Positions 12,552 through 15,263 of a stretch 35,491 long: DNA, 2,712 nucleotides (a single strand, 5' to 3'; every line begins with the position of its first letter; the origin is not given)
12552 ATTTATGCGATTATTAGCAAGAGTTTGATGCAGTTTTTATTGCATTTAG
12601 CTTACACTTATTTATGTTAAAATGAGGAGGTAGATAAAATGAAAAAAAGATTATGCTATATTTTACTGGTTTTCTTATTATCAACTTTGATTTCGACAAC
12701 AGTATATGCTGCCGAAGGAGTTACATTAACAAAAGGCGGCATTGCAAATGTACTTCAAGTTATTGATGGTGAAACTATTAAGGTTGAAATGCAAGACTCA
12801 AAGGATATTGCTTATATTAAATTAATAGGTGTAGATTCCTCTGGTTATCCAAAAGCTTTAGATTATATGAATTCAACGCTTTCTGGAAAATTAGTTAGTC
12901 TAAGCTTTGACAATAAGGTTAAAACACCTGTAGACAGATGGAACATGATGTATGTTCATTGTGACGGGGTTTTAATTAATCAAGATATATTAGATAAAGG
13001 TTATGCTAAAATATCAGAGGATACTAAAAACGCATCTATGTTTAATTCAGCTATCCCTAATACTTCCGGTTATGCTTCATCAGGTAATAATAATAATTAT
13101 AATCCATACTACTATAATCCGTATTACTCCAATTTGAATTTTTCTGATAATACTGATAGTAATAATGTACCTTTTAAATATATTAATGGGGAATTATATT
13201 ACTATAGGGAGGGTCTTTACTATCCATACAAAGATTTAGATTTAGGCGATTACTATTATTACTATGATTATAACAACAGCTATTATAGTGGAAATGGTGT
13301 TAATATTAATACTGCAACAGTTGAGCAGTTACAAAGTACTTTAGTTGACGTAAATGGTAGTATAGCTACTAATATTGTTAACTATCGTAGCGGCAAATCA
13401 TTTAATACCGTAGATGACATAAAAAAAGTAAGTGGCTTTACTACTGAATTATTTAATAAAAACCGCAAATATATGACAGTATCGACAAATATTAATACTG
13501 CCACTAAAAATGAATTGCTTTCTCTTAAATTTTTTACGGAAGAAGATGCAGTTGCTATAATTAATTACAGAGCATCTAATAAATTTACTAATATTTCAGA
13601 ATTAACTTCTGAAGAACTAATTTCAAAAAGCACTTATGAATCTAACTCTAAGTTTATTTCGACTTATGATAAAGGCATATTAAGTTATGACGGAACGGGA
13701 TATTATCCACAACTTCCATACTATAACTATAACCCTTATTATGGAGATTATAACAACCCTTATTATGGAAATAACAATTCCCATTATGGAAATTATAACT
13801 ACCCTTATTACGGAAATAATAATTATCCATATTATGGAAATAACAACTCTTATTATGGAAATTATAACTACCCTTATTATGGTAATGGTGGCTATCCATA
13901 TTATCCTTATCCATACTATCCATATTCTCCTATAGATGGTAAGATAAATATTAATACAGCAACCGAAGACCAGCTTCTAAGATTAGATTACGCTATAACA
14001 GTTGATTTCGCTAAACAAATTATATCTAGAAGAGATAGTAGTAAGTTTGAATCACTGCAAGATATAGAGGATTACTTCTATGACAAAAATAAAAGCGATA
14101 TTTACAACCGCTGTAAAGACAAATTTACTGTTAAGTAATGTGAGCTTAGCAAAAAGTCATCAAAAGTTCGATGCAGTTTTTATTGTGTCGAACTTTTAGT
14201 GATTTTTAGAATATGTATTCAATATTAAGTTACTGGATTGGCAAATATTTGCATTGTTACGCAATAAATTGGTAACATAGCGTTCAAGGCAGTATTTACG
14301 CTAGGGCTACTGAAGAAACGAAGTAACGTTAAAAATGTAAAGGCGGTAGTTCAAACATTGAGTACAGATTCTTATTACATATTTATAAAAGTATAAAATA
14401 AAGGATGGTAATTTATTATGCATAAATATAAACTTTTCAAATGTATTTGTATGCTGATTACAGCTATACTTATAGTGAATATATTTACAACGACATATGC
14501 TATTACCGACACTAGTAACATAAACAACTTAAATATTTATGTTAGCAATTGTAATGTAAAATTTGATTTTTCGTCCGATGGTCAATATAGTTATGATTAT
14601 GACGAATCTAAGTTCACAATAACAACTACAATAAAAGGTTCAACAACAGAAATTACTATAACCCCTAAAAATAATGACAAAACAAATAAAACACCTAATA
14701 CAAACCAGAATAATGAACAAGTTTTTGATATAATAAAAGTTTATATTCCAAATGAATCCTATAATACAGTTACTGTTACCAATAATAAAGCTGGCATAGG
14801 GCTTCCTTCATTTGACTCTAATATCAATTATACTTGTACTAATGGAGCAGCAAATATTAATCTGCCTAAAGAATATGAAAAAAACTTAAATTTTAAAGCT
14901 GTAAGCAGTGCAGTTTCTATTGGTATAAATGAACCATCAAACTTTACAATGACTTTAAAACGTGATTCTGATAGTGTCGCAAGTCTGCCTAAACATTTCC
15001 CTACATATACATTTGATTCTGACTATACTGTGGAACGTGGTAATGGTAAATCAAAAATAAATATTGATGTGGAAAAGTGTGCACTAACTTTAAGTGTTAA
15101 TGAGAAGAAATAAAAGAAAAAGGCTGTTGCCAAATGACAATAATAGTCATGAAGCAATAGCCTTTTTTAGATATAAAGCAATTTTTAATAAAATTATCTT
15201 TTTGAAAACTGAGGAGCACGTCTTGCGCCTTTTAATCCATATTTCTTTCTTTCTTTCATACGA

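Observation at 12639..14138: Secreted thermonuclease fused to three ComEA-type HhH DNA-binding modules and a Tyr/Gly/Asn-rich tandem repeat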

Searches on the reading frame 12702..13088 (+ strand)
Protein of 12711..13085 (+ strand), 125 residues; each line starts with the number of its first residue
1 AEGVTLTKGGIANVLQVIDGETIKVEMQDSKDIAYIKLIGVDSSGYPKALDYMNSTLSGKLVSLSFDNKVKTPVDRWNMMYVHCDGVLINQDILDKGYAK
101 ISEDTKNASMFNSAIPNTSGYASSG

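Call 6: search_solved_structures(query=window:12711-13085:+, max_evalue=10, show_alignments=3)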
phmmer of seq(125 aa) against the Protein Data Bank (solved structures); distinct sequences matched with E-value up to 10: 299 (the best 60 are shown).
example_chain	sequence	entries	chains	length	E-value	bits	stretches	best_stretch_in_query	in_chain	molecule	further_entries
8q7r_U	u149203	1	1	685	1e-10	45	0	7-48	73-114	Ubiquitin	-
8pql_U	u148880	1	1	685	1.1e-10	45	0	7-48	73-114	Ubiquitin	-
8pql_E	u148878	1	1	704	1.4e-10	44.7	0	7-48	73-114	Polyubiquitin-C,Nucleotide exchange factor SIL1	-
7yui_A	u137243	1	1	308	8.1e-05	26.1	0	7-48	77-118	Polyubiquitin-C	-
5b83_A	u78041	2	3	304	0.00013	25.4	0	7-48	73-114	tetra ubiquitin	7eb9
3sr1_A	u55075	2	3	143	0.00016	25.1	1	12-106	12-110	thermonuclease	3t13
4j1m_A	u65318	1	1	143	0.00023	24.6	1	12-106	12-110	Thermonuclease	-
4hth_A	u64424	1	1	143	0.00026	24.4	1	12-106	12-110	Thermonuclease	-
3mvv_A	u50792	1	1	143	0.00041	23.8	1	12-106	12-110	Thermonuclease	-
6xsg_A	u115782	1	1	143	0.00042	23.8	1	12-106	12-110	Thermonuclease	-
3mhb_A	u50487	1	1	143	0.00043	23.7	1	12-106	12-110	Thermonuclease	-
4i65_A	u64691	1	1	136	0.00043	23.7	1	12-103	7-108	Thermonuclease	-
6xse_A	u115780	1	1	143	0.00043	23.7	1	12-106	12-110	Thermonuclease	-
4kta_A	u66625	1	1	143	0.00044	23.7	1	12-106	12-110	Thermonuclease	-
4f8m_A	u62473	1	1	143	0.00044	23.7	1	12-106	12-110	Thermonuclease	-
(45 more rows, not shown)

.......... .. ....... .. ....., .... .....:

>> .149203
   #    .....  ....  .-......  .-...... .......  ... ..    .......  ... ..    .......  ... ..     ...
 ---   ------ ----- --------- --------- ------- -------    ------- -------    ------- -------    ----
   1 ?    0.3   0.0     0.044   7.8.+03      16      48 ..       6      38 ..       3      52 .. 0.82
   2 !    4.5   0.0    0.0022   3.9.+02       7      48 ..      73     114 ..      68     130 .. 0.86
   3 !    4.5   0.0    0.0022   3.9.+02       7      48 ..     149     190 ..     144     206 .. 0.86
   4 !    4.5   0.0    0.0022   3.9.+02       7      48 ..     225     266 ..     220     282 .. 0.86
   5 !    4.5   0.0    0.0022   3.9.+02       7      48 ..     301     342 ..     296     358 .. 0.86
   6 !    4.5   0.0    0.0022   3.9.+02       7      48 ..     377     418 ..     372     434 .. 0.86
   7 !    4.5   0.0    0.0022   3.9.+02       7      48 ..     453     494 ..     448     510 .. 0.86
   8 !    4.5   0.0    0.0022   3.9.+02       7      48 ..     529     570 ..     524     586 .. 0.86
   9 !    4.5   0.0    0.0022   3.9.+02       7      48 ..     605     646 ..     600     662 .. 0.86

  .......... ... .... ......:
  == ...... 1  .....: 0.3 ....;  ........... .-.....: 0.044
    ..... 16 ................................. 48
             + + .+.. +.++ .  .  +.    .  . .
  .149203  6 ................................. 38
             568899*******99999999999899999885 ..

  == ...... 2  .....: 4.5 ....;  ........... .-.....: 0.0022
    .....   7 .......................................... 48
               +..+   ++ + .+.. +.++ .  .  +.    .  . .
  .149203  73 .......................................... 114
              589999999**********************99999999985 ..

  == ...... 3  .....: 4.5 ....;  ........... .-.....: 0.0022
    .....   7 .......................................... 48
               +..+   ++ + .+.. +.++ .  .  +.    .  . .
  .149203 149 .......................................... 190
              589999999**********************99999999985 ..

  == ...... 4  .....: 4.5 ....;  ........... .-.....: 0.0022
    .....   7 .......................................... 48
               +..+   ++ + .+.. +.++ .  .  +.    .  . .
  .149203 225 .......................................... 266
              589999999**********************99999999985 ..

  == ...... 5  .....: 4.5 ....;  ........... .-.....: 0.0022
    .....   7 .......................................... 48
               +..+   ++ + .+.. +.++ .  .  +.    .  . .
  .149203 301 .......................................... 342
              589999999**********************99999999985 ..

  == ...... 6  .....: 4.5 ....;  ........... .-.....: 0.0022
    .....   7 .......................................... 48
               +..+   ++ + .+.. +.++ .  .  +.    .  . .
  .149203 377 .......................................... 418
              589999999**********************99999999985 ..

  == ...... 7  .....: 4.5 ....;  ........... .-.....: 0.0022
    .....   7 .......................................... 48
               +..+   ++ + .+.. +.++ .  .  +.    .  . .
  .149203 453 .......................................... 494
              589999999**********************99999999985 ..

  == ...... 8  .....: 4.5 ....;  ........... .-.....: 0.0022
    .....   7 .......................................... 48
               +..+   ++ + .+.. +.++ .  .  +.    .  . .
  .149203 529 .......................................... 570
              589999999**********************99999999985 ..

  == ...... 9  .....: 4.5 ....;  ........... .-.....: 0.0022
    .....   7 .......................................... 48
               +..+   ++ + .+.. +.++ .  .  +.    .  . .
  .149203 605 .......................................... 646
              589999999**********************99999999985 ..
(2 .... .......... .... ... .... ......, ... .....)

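Call 7: search_protein_families(library=pfam, proteins=[window:12711-13085:+], max_evalue=10)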
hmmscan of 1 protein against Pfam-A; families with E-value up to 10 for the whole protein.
seq(125 aa): 2 families
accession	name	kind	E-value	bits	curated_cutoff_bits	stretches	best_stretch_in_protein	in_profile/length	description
PF01107.23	MP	-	0.11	12.5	23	1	15-41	55-81/191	Viral movement protein (MP)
PF14326.11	DUF4384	-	0.21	12.1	27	1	19-46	4-30/81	Domain of unknown function (DUF4384)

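Call 27: predict_structure(alignment_id=A2)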
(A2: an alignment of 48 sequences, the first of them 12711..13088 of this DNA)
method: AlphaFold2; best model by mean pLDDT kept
length: 126 residues; sequences in the alignment: 48
mean_pLDDT: 91.8   pTM: 0.84
mean pLDDT of the five models: 91.8, 91.3, 91.2, 90.9, 89.5
residues with pLDDT >= 90: 106; 70-90: 9; 50-70: 6; < 50: 5
segments of 3 or more residues with pLDDT < 50: 122-126
pLDDT, mean of each block of 10 residues (from residue 1): 92 98 98 98 95 98 97 96 98 95 93 71 45
secondary structure, 60 per line:
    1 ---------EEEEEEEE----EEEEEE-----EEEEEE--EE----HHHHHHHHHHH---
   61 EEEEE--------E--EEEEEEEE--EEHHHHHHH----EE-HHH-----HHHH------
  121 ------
elements in order: E10-17 E22-27 E33-38 H47-57 E61-65 E77-84 H89-95 H111-114

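Call 54: search_protein_representatives(alignment_id=A4)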
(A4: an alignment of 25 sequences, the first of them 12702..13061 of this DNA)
Query: 25 sequences, 133 profile positions. Proteins with E-value up to 0.001 (for the whole library): 23864; up to 1e-10: 2968; up to 1e-30: 55. The best 150 are listed.
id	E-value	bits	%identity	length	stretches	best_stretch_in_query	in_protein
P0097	2.8e-42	159.6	-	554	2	3-132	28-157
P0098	2.8e-42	159.6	-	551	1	2-132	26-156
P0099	3.9e-42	159.1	-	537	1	2-133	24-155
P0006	6.7e-42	158.4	-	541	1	2-133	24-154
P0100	1.1e-41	157.6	-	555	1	2-132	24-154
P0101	5.2e-41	155.5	-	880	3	9-132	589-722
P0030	2.1e-40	153.6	-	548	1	3-132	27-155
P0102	2.8e-40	153.1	-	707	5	49-132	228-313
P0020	1.3e-39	151.0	-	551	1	2-133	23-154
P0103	1.9e-39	150.4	-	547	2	2-133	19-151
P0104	2.0e-39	150.4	-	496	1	4-132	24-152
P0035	5.4e-39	149.0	-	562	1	2-132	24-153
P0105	2.5e-38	146.8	-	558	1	2-132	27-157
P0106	3.5e-38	146.4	-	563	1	2-132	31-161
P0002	2.1e-37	143.9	-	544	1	2-133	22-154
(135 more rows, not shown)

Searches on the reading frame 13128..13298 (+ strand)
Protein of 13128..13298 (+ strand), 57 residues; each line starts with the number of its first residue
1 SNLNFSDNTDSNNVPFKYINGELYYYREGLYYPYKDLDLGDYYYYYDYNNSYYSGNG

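Call 82: search_protein_families(library=pfam, proteins=[window:13128-13298:+], max_evalue=10)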
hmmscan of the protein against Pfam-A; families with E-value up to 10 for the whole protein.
seq(57 aa): 0 families

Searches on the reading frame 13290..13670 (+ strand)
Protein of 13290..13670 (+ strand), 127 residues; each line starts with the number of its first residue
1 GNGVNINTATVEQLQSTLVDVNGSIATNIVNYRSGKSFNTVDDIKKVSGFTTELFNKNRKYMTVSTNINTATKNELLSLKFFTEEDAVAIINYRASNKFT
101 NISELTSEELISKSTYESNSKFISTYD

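Call 30: search_solved_structures(query=window:13290-13670:+, max_evalue=0.01, show_alignments=4)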
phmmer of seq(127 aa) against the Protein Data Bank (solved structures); distinct sequences matched with E-value up to 0.01: 2.
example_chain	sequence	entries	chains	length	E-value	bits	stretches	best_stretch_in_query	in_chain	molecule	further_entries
9yi2_A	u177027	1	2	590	6.5e-07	33.1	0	4-57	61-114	Endonuclease/exonuclease/phosphatase family domain-containing protein 1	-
8dfk_A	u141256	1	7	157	2.9e-06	31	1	4-65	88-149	ComE operon protein 1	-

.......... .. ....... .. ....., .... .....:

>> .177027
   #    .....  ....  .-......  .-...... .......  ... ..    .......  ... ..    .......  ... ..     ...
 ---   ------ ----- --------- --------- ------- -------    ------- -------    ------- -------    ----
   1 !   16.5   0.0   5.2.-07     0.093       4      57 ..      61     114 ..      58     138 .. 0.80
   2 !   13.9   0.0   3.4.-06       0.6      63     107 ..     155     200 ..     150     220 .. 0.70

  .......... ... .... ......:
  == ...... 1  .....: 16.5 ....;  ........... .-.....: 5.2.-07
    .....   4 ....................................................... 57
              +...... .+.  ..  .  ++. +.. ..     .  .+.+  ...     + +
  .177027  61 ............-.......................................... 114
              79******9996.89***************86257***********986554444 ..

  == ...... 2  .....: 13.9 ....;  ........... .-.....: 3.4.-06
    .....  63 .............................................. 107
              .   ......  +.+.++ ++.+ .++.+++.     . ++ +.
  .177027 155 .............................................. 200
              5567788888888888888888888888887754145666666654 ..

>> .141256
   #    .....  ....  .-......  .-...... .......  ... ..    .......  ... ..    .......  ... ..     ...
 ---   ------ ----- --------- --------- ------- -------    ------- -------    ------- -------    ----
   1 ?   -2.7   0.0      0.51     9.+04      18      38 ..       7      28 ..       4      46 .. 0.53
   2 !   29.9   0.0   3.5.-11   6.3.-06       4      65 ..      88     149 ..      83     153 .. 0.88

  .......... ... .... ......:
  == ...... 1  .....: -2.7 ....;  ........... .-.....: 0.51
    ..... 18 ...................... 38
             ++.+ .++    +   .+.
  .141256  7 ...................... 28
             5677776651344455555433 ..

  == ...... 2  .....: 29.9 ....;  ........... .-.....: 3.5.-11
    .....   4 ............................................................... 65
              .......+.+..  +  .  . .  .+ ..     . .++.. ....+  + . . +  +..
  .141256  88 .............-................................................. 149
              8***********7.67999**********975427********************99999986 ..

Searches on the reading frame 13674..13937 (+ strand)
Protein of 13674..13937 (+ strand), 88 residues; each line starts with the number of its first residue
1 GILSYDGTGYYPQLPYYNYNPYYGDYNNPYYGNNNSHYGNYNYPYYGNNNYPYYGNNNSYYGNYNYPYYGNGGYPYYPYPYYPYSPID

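Call 82: search_protein_families(library=pfam, proteins=[window:13674-13937:+], max_evalue=10)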
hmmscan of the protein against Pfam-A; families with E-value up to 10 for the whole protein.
seq(88 aa): 1 family
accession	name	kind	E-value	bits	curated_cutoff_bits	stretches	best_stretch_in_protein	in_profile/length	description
PF21300.2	LbR_Ice_bind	-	0.18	12.4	30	1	24-63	18-56/97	Grass antifreeze beta roll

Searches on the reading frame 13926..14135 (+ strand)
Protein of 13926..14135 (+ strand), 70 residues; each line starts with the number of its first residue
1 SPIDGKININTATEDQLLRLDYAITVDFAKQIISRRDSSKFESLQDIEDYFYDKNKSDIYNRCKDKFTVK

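Call 31: search_solved_structures(query=window:13926-14135:+, max_evalue=1, show_alignments=3)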
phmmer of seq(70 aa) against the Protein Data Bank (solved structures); distinct sequences matched with E-value up to 1: 1.
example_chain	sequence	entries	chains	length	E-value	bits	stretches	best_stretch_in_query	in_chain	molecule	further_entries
9yi2_A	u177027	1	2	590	0.0017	22.2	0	6-46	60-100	Endonuclease/exonuclease/phosphatase family domain-containing protein 1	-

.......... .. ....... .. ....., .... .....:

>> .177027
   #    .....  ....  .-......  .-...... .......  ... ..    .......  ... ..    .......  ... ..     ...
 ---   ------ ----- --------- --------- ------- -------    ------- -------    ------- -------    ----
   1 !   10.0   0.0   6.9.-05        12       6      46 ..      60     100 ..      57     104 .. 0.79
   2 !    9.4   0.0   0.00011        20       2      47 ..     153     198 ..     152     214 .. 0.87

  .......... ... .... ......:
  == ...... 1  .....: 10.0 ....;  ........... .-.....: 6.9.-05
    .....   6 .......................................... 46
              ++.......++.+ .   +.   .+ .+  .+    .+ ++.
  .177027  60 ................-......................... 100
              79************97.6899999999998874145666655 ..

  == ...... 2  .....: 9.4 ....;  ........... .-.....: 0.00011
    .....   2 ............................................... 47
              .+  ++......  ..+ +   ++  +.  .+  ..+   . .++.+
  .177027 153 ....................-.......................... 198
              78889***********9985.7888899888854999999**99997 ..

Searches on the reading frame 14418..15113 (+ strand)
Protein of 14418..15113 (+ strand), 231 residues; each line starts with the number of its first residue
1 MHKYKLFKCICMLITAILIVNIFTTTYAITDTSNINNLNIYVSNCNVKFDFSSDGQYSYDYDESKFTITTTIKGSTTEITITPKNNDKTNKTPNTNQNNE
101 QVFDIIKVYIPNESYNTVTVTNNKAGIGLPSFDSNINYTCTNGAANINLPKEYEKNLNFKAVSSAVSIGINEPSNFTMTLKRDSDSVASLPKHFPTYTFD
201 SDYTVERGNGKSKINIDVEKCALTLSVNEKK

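Call 3: search_protein_families(library=pfam, proteins=[window:14418-15113:+], max_evalue=1)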
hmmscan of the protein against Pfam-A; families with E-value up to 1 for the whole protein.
window:14418-15113:+ (231 aa): 2 families
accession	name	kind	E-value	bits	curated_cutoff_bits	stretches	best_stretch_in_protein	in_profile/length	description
PF18046.7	FKBP26_C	-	0.036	14.7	27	0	99-131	2-36/72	FKBP26_C-terminal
PF17115.11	Toast_rack_N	-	0.064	14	22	1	54-98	28-72/92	N-terminal domain of toast_rack, DUF2154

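Call 4: search_protein_families(library=ncbifam, proteins=[window:14418-15113:+], max_evalue=1)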
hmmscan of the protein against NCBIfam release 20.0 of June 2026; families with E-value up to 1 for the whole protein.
window:14418-15113:+ (231 aa): 3 families
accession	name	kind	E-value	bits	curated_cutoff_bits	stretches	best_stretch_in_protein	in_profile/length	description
NF049997.1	LiaG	equivalog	0.00035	19.8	285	1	129-219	191-280/286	LiaG family protein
TIGR00926.1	2A1704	subfamily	0.05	12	821.6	1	6-180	343-513/671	oligopeptide:H+ symporter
TIGR01965.1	VCBS_repeat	domain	0.062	13.5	15.5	1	48-92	28-72/99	VCBS domain-containing protein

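Call 75: search_protein_families(library=padloc, proteins=[window:14418-15113:+], max_evalue=0.01)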
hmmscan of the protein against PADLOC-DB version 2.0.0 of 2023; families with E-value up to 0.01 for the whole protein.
window:14418-15113:+ (231 aa): 0 families

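Call 76: search_protein_families(library=phrogs, proteins=[window:14418-15113:+], max_evalue=0.01)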
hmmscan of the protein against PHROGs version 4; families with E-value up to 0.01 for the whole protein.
window:14418-15113:+ (231 aa): 0 families
